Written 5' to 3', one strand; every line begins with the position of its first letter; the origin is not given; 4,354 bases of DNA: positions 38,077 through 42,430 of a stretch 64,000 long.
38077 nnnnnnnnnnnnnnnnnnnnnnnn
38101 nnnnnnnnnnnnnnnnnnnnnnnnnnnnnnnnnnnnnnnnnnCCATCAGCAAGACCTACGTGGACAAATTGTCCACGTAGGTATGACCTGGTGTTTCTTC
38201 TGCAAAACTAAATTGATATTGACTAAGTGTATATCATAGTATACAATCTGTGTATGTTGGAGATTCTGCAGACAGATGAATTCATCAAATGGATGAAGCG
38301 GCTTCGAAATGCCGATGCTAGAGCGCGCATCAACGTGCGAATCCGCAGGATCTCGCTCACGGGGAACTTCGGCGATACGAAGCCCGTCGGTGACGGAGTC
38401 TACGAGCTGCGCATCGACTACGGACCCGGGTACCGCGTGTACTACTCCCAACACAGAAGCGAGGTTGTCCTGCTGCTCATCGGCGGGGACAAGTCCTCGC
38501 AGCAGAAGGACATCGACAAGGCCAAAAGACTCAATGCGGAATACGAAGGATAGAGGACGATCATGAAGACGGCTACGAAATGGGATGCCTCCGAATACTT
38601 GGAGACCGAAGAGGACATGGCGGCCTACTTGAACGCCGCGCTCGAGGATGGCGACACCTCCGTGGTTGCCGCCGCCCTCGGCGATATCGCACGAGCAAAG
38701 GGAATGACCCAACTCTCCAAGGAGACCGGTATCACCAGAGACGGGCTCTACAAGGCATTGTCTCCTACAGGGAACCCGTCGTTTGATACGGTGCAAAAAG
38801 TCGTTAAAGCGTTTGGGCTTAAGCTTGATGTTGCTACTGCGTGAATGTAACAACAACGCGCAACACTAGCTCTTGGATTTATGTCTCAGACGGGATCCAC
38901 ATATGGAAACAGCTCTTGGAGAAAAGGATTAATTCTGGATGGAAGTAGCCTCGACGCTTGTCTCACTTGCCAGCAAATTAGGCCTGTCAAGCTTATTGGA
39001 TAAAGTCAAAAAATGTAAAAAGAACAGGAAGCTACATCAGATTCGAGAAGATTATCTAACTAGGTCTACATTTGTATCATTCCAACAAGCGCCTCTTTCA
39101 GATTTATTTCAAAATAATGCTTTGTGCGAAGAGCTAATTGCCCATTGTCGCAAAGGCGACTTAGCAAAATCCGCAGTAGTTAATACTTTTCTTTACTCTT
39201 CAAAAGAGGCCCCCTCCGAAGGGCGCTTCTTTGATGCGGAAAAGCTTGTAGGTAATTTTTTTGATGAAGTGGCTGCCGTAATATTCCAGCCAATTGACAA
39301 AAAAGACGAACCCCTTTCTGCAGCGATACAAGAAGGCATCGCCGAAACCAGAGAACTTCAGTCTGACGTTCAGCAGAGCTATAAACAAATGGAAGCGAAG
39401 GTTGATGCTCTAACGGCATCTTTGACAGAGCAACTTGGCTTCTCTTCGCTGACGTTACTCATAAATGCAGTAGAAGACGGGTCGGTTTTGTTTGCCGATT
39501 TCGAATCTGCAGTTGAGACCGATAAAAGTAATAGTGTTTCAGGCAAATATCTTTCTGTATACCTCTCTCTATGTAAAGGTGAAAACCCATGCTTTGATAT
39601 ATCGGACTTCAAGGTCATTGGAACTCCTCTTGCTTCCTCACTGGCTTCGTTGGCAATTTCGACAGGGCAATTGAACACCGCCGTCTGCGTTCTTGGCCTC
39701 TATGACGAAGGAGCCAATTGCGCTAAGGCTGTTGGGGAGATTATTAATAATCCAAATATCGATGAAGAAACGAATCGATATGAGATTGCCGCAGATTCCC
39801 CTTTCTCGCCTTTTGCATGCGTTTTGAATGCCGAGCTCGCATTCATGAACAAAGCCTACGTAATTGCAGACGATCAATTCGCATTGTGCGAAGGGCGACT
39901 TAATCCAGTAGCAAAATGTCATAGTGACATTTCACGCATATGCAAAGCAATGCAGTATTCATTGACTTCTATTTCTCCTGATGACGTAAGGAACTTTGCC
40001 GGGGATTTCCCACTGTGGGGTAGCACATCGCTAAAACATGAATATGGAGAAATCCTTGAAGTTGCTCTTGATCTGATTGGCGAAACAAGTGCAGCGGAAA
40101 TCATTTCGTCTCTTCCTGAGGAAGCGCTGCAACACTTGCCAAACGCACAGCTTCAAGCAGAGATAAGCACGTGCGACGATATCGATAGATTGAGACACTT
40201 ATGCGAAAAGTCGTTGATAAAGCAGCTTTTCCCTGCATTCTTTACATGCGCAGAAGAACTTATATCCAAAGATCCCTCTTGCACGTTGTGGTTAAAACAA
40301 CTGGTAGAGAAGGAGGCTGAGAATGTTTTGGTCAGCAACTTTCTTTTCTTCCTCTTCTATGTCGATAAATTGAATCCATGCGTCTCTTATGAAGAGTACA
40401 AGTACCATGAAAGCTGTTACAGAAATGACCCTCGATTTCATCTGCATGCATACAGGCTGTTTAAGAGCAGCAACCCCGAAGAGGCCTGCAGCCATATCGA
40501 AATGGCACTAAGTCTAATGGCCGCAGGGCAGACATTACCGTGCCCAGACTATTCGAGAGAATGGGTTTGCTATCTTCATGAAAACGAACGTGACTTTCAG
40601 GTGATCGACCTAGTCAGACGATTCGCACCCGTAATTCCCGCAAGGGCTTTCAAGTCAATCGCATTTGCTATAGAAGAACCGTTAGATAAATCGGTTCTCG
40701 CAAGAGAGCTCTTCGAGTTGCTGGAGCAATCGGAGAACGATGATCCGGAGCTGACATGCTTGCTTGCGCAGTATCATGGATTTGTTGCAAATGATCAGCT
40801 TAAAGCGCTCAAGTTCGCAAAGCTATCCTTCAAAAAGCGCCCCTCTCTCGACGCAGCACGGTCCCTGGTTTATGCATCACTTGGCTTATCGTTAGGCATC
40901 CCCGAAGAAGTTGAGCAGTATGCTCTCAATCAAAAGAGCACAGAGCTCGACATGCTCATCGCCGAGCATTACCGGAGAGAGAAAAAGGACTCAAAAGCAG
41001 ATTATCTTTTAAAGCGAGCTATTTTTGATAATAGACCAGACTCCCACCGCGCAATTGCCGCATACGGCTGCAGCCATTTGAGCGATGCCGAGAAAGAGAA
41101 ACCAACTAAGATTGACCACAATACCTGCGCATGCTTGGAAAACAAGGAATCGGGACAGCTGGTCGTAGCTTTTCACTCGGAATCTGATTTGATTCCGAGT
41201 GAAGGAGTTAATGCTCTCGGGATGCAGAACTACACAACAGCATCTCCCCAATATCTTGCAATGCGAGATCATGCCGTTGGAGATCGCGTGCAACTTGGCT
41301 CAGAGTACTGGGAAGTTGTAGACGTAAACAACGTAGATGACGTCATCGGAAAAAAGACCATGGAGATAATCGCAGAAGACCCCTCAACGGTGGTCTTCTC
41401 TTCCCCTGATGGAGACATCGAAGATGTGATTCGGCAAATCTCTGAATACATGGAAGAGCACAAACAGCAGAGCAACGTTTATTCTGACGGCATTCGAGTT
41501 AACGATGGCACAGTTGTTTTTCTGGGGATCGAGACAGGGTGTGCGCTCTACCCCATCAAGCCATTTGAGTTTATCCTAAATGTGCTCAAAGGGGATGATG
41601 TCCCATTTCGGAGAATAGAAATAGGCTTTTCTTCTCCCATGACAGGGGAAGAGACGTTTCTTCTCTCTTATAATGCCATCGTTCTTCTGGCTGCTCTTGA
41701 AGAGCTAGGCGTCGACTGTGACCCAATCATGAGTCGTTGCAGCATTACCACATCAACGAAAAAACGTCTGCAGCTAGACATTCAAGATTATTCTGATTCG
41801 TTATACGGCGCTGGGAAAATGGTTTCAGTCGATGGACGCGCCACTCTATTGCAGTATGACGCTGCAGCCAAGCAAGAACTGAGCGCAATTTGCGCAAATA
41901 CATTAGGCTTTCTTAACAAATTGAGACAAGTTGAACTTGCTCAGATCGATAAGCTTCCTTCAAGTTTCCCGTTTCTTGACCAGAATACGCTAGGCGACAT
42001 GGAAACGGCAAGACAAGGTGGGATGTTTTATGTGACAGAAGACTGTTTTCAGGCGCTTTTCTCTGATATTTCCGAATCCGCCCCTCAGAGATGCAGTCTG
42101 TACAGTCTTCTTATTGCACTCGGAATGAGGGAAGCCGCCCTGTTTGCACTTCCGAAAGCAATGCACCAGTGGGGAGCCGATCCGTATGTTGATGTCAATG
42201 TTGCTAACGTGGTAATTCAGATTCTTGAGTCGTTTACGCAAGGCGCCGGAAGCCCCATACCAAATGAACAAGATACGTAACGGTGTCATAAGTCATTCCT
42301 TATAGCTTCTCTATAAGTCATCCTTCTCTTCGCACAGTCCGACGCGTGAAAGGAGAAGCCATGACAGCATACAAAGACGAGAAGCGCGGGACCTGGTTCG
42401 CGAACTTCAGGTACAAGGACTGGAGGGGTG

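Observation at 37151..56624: Tandem accretion of integrative elements at the guaA 3' end, marked by three copies of the GuaA C-terminal codons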

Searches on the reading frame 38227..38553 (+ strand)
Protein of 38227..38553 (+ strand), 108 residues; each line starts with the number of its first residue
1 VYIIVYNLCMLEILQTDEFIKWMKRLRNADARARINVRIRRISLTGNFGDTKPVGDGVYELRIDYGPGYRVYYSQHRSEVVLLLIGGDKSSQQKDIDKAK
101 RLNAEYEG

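Call 11: search_protein_families(library=pfam, proteins=[window:38227-38553:+], max_evalue=0.001)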
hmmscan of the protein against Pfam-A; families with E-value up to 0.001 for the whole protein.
window:38227-38553:+ (108 aa): 1 family
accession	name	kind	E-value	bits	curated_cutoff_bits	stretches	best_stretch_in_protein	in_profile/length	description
PF05973.20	Gp49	-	3.1e-06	27.6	23.9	1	29-101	8-87/90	Phage derived protein Gp49-like (DUF891)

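Call 80: search_protein_families(library=padloc, proteins=[window:38227-38553:+], max_evalue=0.00001)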
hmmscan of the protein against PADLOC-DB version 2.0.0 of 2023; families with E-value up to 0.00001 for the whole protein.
window:38227-38553:+ (108 aa): 0 families

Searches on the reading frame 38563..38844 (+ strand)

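Call 11: search_protein_families(library=pfam, proteins=[window:38563-38844:+], max_evalue=0.001)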
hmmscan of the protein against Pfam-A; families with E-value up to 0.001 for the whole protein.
window:38563-38844:+ (93 aa): 2 families
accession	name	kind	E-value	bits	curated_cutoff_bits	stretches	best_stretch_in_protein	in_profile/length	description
PF21716.3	dnstrm_HI1420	-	4.3e-32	110.3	27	1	5-91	3-89/90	Probable addiction module antidote protein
PF01381.28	HTH_3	-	2.1e-06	28.1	23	1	45-89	7-53/55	Helix-turn-helix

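Call 80: search_protein_families(library=padloc, proteins=[window:38563-38844:+], max_evalue=0.00001)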
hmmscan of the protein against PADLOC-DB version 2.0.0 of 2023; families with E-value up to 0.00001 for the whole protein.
window:38563-38844:+ (93 aa): 0 families

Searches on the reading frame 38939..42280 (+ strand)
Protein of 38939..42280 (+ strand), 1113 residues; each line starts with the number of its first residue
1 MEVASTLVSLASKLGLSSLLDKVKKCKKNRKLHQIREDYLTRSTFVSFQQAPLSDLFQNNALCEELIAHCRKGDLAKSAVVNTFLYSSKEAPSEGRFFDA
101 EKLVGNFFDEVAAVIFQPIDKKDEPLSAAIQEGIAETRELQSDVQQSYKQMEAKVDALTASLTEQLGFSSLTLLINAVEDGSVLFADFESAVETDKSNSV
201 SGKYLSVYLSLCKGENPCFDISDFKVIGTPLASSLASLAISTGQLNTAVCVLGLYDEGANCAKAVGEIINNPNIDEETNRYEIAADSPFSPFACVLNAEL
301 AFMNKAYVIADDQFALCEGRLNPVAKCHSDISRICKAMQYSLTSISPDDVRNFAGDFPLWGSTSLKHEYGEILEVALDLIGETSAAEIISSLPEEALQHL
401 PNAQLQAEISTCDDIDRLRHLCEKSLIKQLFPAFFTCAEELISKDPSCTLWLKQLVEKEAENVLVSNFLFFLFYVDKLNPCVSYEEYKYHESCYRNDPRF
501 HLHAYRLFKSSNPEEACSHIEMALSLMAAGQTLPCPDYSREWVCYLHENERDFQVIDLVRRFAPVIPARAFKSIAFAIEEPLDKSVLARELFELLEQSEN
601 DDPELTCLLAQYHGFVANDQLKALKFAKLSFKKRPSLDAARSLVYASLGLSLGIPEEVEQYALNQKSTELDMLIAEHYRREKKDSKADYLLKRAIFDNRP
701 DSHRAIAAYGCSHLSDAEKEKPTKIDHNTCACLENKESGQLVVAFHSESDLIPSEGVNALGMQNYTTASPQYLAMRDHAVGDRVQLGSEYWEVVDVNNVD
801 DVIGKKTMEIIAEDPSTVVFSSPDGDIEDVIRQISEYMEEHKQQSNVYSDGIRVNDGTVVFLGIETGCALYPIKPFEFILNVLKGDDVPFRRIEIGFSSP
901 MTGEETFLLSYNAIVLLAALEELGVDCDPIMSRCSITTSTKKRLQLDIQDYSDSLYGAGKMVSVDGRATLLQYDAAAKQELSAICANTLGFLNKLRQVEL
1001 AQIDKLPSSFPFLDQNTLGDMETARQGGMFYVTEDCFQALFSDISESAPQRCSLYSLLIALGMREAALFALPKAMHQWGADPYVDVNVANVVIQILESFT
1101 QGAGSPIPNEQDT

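Call 10: search_protein_families(library=pfam, proteins=[window:38939-42280:+], max_evalue=0.001)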
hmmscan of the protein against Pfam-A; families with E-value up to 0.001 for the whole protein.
window:38939-42280:+ (1113 aa): 0 families

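Call 43: search_protein_families(library=padloc, proteins=[window:38939-42280:+], max_evalue=0.001)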
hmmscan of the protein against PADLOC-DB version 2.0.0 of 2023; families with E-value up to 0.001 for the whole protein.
window:38939-42280:+ (1113 aa): 0 families

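Call 71: search_protein_families(library=phrogs, proteins=[window:38939-42280:+], max_evalue=0.001)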
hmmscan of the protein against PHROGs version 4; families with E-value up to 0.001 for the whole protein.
window:38939-42280:+ (1113 aa): 0 families
